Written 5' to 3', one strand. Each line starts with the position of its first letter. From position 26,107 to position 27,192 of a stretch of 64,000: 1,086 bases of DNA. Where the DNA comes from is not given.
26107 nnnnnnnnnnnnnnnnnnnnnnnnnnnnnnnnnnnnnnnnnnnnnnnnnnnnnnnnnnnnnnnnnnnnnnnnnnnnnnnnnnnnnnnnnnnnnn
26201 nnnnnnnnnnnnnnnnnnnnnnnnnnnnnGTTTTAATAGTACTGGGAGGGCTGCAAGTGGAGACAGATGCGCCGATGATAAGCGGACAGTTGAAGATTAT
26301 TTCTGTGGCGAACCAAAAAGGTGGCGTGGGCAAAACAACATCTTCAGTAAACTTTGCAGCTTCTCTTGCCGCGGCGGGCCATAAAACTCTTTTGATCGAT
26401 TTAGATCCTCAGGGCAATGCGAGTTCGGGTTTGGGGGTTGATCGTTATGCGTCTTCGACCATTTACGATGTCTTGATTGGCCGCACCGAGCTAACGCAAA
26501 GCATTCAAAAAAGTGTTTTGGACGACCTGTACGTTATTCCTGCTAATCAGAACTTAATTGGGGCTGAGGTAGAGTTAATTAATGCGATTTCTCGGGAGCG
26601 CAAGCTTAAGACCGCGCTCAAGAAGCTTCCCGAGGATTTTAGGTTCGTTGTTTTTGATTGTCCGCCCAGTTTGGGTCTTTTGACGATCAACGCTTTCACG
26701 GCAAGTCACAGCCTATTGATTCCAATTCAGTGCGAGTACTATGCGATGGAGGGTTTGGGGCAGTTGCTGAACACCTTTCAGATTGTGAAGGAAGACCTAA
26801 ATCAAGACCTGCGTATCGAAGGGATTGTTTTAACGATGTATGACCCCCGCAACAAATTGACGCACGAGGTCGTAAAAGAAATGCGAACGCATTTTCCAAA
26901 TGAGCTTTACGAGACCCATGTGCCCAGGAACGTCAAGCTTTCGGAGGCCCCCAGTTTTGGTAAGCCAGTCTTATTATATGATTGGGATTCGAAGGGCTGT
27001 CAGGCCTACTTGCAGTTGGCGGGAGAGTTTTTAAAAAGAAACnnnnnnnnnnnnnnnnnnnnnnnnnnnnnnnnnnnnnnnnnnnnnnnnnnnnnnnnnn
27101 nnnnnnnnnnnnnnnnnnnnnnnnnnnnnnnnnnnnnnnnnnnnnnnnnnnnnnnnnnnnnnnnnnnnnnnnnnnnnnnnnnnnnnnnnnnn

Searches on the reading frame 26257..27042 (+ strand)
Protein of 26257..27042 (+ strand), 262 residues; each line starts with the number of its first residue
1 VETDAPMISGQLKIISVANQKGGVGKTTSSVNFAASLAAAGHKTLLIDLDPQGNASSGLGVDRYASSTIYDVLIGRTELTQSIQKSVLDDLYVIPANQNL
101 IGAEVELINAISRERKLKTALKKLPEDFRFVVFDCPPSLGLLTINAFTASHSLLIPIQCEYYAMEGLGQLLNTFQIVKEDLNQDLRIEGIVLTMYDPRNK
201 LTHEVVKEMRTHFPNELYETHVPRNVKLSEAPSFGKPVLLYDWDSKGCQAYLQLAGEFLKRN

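Call 64: search_solved_structures(query=window:26257-27042:+, max_evalue=1e-55, show_alignments=3)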
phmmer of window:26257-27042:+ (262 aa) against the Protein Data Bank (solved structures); distinct sequences matched with E-value up to 1e-55: 5.
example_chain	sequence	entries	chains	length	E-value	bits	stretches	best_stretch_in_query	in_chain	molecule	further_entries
8ray_B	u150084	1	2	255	3.8e-87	294.9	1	13-261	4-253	ParA family protein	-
6iub_A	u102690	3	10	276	1.6e-60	207.8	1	12-259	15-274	SpoOJ regulator (Soj)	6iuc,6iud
1wcv_1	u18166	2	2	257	2e-59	204.1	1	8-261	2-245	SEGREGATION PROTEIN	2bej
8jmj_A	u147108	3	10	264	2.6e-59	203.7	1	13-259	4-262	SpoOJ regulator (Soj)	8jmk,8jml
2bek_A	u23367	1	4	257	2.6e-58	200.5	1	8-261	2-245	SEGREGATION PROTEIN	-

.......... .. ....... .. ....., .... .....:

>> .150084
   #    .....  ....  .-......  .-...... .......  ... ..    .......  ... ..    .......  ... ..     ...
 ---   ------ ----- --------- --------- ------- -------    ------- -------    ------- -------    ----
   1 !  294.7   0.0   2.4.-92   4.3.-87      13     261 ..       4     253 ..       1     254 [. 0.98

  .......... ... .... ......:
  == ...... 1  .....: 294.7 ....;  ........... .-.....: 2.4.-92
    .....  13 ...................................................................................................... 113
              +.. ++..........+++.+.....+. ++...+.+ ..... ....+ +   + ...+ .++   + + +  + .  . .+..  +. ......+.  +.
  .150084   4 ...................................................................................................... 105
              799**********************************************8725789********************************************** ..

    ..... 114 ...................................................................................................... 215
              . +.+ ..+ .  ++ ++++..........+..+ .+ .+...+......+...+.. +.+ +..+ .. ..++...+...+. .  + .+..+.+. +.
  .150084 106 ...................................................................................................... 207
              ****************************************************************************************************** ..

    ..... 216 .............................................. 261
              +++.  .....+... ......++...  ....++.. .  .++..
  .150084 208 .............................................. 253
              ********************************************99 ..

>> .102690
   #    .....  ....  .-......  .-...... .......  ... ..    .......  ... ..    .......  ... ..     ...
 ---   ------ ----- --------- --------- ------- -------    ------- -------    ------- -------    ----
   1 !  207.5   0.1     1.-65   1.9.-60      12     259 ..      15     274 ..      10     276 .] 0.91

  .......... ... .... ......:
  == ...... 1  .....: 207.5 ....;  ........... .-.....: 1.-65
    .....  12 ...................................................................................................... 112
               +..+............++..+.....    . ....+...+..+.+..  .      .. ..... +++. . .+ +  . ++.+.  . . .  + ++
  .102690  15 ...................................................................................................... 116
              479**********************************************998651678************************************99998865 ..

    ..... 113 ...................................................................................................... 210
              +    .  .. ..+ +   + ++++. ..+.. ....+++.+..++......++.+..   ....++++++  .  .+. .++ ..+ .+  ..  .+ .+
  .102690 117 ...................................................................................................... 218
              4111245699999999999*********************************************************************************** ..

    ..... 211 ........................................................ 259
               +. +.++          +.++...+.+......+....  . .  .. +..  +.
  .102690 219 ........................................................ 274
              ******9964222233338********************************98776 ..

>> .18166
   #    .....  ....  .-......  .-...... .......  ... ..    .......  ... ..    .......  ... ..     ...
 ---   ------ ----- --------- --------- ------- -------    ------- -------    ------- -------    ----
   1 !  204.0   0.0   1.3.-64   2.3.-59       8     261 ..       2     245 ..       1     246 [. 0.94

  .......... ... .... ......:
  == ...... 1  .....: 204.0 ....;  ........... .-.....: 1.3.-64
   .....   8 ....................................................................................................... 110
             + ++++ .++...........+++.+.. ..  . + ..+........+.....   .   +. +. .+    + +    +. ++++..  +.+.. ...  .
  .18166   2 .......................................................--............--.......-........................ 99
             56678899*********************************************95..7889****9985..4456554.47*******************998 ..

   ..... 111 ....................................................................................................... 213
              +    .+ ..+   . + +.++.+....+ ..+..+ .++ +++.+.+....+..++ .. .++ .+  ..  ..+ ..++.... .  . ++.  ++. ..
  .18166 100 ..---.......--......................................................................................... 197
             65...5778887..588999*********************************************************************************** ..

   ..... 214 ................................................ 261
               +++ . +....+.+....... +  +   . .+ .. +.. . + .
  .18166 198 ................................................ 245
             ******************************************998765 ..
